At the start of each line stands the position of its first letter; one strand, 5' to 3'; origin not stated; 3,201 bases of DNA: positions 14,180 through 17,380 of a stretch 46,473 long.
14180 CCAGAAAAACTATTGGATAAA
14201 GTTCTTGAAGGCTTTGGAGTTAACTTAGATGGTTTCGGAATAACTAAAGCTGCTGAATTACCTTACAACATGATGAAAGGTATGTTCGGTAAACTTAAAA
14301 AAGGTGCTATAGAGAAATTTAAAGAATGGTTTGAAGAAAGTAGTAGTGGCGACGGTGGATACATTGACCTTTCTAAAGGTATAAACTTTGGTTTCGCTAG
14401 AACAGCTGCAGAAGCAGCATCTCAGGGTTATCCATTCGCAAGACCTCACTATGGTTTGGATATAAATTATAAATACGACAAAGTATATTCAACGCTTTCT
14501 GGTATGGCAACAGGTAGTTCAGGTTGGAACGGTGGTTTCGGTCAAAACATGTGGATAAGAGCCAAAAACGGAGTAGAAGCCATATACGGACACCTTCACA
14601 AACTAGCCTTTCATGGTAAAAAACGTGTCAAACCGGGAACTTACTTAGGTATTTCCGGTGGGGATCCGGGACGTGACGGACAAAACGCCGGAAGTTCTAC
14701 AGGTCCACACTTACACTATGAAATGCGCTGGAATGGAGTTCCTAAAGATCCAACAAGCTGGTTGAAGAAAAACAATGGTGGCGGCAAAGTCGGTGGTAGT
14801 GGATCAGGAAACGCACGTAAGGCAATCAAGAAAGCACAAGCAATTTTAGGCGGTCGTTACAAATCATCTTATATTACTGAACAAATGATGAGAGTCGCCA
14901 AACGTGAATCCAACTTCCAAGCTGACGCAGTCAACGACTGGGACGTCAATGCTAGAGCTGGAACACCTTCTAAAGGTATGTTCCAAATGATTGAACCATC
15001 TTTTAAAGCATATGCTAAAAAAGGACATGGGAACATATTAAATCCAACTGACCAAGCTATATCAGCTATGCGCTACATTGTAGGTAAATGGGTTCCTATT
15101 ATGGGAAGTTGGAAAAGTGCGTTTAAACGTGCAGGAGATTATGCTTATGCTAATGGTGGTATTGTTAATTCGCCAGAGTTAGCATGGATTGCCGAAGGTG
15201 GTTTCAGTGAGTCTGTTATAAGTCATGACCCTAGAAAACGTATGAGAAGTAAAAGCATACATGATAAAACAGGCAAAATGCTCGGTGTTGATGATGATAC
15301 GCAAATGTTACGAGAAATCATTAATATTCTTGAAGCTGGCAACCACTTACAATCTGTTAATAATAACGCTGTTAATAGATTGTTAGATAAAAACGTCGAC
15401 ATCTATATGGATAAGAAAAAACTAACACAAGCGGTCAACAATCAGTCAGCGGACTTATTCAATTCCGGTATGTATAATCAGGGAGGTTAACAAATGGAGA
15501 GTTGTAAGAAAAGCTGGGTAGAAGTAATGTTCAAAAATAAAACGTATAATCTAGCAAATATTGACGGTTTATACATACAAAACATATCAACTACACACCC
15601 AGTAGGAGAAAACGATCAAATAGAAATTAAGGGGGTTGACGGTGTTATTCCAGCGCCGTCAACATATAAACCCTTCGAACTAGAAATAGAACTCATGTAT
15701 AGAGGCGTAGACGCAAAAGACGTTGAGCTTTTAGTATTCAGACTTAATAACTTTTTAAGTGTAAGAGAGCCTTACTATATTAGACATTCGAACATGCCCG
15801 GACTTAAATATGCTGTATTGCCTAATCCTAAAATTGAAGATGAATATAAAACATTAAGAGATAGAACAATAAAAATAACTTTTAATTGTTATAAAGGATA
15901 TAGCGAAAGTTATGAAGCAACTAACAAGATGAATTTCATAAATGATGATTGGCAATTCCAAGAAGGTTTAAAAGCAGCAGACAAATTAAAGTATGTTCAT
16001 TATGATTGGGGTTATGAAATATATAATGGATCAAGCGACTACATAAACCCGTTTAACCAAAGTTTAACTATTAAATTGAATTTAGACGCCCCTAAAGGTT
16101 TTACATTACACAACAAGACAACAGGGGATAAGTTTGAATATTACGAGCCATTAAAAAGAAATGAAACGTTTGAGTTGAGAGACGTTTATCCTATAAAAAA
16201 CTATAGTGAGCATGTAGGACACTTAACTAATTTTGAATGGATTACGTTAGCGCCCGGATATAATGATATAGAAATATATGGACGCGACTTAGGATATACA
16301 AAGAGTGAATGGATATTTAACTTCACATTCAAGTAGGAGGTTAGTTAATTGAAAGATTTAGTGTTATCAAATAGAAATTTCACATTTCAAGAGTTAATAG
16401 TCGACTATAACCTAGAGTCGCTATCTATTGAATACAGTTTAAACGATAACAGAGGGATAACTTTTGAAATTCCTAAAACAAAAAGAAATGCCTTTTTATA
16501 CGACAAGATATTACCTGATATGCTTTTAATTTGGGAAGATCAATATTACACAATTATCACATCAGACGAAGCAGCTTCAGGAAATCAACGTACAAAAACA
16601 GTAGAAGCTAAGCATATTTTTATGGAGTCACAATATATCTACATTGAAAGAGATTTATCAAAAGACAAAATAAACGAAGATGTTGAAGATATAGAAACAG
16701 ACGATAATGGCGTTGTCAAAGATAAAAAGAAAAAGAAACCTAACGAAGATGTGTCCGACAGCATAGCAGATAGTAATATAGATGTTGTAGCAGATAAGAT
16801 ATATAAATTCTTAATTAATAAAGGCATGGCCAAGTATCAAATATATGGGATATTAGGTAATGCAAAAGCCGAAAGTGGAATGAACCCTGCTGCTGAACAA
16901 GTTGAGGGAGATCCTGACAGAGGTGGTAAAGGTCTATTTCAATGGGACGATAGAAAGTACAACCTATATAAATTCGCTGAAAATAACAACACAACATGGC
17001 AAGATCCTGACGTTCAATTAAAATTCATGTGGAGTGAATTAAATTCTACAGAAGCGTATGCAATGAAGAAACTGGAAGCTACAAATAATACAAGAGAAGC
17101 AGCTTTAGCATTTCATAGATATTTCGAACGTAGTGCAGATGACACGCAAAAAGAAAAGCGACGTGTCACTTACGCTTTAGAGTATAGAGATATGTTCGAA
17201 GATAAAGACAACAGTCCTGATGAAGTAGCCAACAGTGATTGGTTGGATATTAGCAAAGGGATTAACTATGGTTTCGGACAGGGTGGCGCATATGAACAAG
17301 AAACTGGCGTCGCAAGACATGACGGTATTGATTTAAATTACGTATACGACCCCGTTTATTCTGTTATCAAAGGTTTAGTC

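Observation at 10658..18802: Four tail-borne peptidoglycan-hydrolase domains, with a duplicated M23 module shared between tape measure and Tal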

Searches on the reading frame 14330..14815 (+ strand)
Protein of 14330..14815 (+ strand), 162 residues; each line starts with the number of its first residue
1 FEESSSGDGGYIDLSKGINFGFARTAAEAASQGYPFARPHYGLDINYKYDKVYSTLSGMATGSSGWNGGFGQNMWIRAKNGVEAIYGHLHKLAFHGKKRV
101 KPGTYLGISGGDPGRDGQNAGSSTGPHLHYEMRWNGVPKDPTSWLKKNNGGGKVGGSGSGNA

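Call 15: search_dna_similar(query=window:14330-14815:+, collection=phages, mode=protein, max_rows=60, max_evalue=1e-8)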
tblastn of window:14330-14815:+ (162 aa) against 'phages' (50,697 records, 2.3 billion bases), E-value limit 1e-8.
Records with a match: 137; places in all: 142; records where one place covers at least 80% of the query: 132.
Best place of each record, by identity: >=99% 1; 90-95% 2; 80-90% 1; 60-80% 5; <60% 128.
By first word of the organism name: Staphylococcus 132; Bacteriophage 5.
By host as written in the record: Staphylococcus aureus 26; Staphylococcus sp. 22; - 13; Staphylococcus pseudintermedius 5; Staphylococcus saprophyticus 3; Staphylococcus epidermidis LM1680 2; Staphylococcus chromogenes 2; Staphylococcus sp. IME1354 2; and 50 more.
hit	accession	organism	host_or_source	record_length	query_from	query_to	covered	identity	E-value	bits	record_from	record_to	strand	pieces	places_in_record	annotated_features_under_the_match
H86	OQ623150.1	Staphylococcus phage Southeast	Staphylococcus epidermidis LM1680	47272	1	145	90%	100.0%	3e-94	303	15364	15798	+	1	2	putative tape measure protein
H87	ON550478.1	Staphylococcus phage Sazerac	Staphylococcus epidermidis LM1680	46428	1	145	90%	91.0%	8e-80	262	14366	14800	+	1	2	putative tape measure protein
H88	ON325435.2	Staphylococcus phage CUB-EPI_14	Staphylococcus epidermidis SE14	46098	1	145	90%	91.0%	9e-80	262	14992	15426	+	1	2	putative tail length tape measure protein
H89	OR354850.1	Staphylococcus phage S-CoN_Ph27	Staphylococcus sp.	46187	1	145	90%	89.0%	1e-77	256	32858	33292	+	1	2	tail length tape measure protein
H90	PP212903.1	Staphylococcus phage PT94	Staphylococcus chromogenes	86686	1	145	90%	71.9%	1e-63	216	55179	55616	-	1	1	tail length tape-measure protein T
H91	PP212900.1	Staphylococcus phage PT1-1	Staphylococcus chromogenes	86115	1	145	90%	70.5%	7e-63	213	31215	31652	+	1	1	tail length tape-measure protein T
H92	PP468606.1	Staphylococcus phage SpP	Staphylococcus saprophyticus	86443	2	145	89%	67.6%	2e-55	192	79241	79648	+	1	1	minor tail protein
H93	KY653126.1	Staphylococcus virus IME1354_01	Staphylococcus sp. IME1354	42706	3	145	88%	60.4%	1e-45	164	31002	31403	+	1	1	tail length tape-measure protein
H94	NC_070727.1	Staphylococcus virus IME1354_01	Staphylococcus sp. IME1354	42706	3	145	88%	60.4%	1e-45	164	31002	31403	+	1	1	tail length tape-measure protein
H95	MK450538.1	Staphylococcus phage vB_SpsS_QT1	Staphylococcus pseudintermedius 625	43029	1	145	90%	56.2%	6e-42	153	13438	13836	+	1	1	tail length tape-measure protein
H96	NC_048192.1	Staphylococcus phage vB_SpsS_QT1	Staphylococcus pseudintermedius 625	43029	1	145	90%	56.2%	6e-42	153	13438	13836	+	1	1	tail length tape measure protein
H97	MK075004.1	Staphylococcus phage phiSP119-1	Staphylococcus pseudintermedius ...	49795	1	145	90%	56.2%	6e-42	153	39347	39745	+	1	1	tail length tape-measure protein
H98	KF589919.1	Staphylococcus phage phiRS7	Staphylococcus saprophyticus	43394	3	145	88%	54.5%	4e-39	145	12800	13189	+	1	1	tail length tape measure protein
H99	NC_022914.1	Staphylococcus phage phiRS7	Staphylococcus saprophyticus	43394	3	145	88%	54.5%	4e-39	145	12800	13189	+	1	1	tail length tape measure protein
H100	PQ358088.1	Staphylococcus phage TPWB-09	Staphylococcus sp.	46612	11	145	83%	52.2%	2e-32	126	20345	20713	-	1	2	tail length tape measure protein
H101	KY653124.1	Staphylococcus phage IME1367_01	Staphylococcus warneri IME1367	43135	1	145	90%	45.9%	2e-25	106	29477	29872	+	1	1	tail length tape-measure protein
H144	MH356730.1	Staphylococcus phage VB-SauS-SA2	Staphylococcus aureus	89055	7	145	86%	38.6%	2e-17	83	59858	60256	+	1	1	tail length tape-measure protein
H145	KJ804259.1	Staphylococcus phage 6ec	Homo sapiens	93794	7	145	86%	37.9%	3e-16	81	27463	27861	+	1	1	tapemeasure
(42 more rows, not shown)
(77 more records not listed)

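Call 20: get_annotated_region(hit=H90, flank=7000)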
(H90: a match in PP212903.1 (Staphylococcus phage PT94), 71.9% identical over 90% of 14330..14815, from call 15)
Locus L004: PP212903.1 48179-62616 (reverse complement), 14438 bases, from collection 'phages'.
description: Staphylococcus phage PT94, complete genome.
organism: Staphylococcus phage PT94 (NCBI taxid 3117433)
taxonomy: Viruses; Duplodnaviria; Heunggongvirae; Uroviricota; Caudoviricetes; Sextaecvirus
host: Staphylococcus chromogenes; source: sewage; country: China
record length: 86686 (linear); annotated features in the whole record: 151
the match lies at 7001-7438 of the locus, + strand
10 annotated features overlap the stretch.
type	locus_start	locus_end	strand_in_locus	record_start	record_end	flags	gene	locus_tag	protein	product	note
CDS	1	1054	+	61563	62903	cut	-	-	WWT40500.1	hypothetical protein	rasttk_feature_creation_tool=/opt/patric-common/ runtime/bin/phanotate version Unknown; ...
CDS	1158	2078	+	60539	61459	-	-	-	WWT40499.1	hypothetical protein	rasttk_feature_creation_tool=/opt/patric-common/ runtime/bin/phanotate version Unknown; ...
CDS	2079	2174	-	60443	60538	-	-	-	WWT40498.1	hypothetical protein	rasttk_feature_creation_tool=/opt/patric-common/ runtime/bin/phanotate version Unknown; ...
CDS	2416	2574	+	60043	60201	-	-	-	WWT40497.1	hypothetical protein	rasttk_feature_creation_tool=/opt/patric-common/ runtime/bin/phanotate version Unknown; ...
CDS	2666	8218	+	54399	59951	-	-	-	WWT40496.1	tail length tape-measure protein T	rasttk_feature_creation_tool=/opt/patric-common/ runtime/bin/phanotate version Unknown; ...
CDS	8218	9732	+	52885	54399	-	-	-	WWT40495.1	hypothetical protein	rasttk_feature_creation_tool=/opt/patric-common/ runtime/bin/phanotate version Unknown; ...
CDS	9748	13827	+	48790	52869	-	-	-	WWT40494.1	hypothetical protein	rasttk_feature_creation_tool=/opt/patric-common/ runtime/bin/phanotate version Unknown; ...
CDS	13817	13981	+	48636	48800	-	-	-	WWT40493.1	hypothetical protein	rasttk_feature_creation_tool=/opt/patric-common/ runtime/bin/phanotate version Unknown; ...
CDS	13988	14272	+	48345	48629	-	-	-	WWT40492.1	hypothetical protein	rasttk_feature_creation_tool=/opt/patric-common/ runtime/bin/phanotate version Unknown; ...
CDS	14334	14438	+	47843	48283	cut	-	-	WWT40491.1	hypothetical protein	rasttk_feature_creation_tool=/opt/patric-common/ runtime/bin/phanotate version Unknown; ...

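Call 30: get_annotated_region(hit=H101, flank=2500)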
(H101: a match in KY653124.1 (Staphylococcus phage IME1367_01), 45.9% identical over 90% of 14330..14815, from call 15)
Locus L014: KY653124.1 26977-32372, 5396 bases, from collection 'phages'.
description: Staphylococcus phage IME1367_01, complete genome.
organism: Staphylococcus phage IME1367_01 (NCBI taxid 1965491)
taxonomy: Viruses; Duplodnaviria; Heunggongvirae; Uroviricota; Caudoviricetes; Bronfenbrennervirinae
host: Staphylococcus warneri IME1367; source: -; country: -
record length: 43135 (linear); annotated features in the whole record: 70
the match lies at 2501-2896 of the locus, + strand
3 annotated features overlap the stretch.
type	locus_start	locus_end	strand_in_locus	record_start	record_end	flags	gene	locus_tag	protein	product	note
CDS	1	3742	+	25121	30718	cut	-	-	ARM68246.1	tail length tape-measure protein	-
CDS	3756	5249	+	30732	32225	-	-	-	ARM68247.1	hypothetical protein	-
CDS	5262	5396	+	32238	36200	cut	-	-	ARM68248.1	alanyl-tRNA synthetase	-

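Call 31: get_annotated_region(hit=H144, flank=2500)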
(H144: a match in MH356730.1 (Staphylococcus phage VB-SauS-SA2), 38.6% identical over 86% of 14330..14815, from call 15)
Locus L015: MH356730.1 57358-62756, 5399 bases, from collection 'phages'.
description: Staphylococcus phage VB-SauS-SA2, complete genome.
organism: Staphylococcus phage VB-SauS-SA2 (NCBI taxid 2234082)
taxonomy: Viruses; Duplodnaviria; Heunggongvirae; Uroviricota; Caudoviricetes; Sextaecvirus
host: Staphylococcus aureus; source: -; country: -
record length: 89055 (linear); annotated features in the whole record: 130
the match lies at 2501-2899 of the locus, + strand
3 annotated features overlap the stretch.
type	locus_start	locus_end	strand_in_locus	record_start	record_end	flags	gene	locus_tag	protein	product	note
CDS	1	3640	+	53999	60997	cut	-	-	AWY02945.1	tail length tape-measure protein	-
CDS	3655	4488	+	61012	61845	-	-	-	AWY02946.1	receptor-binding protein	-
CDS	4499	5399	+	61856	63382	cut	-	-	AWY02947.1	peptidase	-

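Call 32: get_annotated_region(hit=H145, flank=2500)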
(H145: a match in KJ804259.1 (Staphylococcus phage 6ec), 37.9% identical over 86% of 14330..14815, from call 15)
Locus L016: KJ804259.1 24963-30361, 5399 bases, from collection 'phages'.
description: Staphylococcus phage 6ec, complete genome.
organism: Staphylococcus phage 6ec (NCBI taxid 1500386)
taxonomy: Viruses; Duplodnaviria; Heunggongvirae; Uroviricota; Caudoviricetes; Sextaecvirus; Sextaecvirus sextaec
host: Homo sapiens; source: anterior nares; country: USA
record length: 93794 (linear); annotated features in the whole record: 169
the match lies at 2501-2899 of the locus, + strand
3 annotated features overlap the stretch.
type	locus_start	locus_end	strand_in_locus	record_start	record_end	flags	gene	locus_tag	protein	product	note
CDS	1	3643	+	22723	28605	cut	-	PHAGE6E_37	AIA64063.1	tapemeasure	similar to bacteriophage tail protein or tail measure length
CDS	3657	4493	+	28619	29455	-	-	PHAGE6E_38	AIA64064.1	minor tail protein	-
CDS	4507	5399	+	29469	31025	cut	-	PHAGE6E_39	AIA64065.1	minor tail protein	similar to Staphylococcus epidermidis protein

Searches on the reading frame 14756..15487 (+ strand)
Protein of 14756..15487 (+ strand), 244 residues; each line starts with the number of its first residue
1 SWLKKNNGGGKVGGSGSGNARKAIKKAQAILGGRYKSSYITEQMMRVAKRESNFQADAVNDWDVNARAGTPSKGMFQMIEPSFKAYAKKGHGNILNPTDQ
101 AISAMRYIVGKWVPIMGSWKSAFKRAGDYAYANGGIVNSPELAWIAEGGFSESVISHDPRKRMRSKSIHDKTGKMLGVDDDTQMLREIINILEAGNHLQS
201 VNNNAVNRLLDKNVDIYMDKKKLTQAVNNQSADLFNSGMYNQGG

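Call 54: search_solved_structures(query=A1, max_evalue=1, show_alignments=2)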
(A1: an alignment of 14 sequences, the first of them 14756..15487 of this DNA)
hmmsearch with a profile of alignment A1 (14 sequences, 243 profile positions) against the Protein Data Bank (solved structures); distinct sequences matched with E-value up to 1: 232 (the best 60 are shown).
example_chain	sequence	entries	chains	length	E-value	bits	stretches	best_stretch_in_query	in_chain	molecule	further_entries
1ghl_A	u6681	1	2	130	0.028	17.3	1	9-65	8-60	PHEASANT EGG WHITE LYSOZYME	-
1jhl_A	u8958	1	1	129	0.032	17.1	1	10-65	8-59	PHEASANT EGG WHITE LYSOZYME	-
3cb7_A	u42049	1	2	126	0.035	17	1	13-65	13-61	Lys-rich lysozyme 2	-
1lsy_A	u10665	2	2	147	0.039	16.8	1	12-67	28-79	HEN EGG WHITE LYSOZYME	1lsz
5o8x_A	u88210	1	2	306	0.053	16.4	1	58-95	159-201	Soluble lytic transglycosylase B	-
4anr_A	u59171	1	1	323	0.058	16.3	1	58-95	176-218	SOLUBLE LYTIC TRANSGLYCOSYLASE B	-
1lsm_A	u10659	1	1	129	0.063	16.2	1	12-67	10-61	HEN EGG WHITE LYSOZYME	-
6taf_A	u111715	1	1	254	0.067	16.1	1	31-98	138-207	SLT domain-containing protein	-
3otp_G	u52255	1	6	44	0.068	16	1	18-63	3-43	Lysozyme C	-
7ynu_A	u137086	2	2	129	0.071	16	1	12-66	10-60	Lysozyme C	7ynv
1lz2_A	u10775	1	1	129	0.085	15.7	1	10-82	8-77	TURKEY EGG WHITE LYSOZYME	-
135l_A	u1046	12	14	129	0.092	15.6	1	10-82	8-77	TURKEY EGG WHITE LYSOZYME | TURKEY EGG-WHITE LYSOZYME C | LYSOZYME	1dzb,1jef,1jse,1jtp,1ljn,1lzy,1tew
3ww6_A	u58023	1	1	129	0.094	15.6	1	12-66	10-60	Lysozyme C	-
1cj8_A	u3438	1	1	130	0.095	15.6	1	14-64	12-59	PROTEIN (LYSOZYME)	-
1cj6_A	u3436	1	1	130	0.1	15.5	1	10-64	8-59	PROTEIN (LYSOZYME)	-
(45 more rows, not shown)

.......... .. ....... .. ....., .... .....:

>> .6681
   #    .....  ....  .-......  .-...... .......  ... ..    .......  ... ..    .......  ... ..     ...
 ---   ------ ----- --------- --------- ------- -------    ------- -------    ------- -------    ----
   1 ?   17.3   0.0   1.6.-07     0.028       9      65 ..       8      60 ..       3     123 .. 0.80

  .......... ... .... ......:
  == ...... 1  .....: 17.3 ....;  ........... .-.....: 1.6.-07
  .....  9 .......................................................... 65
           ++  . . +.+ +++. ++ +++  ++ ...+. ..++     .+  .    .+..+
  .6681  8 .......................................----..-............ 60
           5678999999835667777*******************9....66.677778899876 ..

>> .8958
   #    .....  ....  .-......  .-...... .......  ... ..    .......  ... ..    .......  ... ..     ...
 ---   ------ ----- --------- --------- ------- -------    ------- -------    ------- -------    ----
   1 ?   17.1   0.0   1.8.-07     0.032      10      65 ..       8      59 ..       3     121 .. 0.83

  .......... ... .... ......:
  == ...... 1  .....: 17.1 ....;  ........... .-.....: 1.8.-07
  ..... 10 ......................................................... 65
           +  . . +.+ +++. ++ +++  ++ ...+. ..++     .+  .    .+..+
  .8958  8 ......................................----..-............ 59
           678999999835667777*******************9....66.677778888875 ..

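Call 55: search_protein_families(library=pfam, alignment_id=A1, max_evalue=0.01)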
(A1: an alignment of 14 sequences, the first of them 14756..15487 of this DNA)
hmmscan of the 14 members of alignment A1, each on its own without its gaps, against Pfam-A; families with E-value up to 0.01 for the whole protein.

A. member 1, window:14756-15487:+ (244 aa): 1 family
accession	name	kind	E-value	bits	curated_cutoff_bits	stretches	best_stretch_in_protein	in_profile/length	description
PF01464.25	SLT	-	4.8e-05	23.3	21.3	1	42-108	15-76/117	Transglycosylase SLT domain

B. families by the number of members that match (of 14 scanned): 4 families
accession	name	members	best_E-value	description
PF01464.25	SLT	13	3.3e-08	Transglycosylase SLT domain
PF18896.5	SLT_3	2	0.008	Lysozyme like domain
PF18730.6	HEPN_Cthe2314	1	0.003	Cthe_2314-like HEPN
PF05302.16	DUF720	1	0.0094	Protein of unknown function (DUF720)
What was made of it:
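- On SLT / GH23 lytic transglycosylase (TMP aa 1383-1494): 13 of 14 orthologues match, best E 3.3e-8 (call 55).
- Checked: Scanned as a 244-aa fragment it scores 23.3 bits, and 13 of 14 orthologous TMP C-termini hit SLT (call 55).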

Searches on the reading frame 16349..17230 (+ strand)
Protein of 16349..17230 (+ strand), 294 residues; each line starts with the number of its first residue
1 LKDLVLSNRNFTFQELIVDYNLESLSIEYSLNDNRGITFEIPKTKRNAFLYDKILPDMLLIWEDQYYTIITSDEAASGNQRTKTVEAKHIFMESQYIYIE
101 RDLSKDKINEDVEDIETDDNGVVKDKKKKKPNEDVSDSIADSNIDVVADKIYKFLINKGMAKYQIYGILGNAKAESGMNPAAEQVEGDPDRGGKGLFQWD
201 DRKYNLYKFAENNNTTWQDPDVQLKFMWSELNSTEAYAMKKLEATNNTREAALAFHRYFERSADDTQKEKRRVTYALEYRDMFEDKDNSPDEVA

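Call 35: search_solved_structures(query=window:16349-17230:+, max_evalue=0.01, show_alignments=2)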
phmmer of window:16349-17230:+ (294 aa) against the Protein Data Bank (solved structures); distinct sequences matched with E-value up to 0.01: 3.
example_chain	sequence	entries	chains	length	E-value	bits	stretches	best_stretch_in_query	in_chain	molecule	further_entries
3csr_A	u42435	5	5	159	2.3e-08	37.5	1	142-270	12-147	Morphogenesis protein 1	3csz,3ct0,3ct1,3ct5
3csq_A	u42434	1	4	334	1.6e-07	34.7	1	142-270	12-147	Morphogenesis protein 1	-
9j1k_L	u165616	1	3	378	7.6e-07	32.5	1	5-94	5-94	FtbL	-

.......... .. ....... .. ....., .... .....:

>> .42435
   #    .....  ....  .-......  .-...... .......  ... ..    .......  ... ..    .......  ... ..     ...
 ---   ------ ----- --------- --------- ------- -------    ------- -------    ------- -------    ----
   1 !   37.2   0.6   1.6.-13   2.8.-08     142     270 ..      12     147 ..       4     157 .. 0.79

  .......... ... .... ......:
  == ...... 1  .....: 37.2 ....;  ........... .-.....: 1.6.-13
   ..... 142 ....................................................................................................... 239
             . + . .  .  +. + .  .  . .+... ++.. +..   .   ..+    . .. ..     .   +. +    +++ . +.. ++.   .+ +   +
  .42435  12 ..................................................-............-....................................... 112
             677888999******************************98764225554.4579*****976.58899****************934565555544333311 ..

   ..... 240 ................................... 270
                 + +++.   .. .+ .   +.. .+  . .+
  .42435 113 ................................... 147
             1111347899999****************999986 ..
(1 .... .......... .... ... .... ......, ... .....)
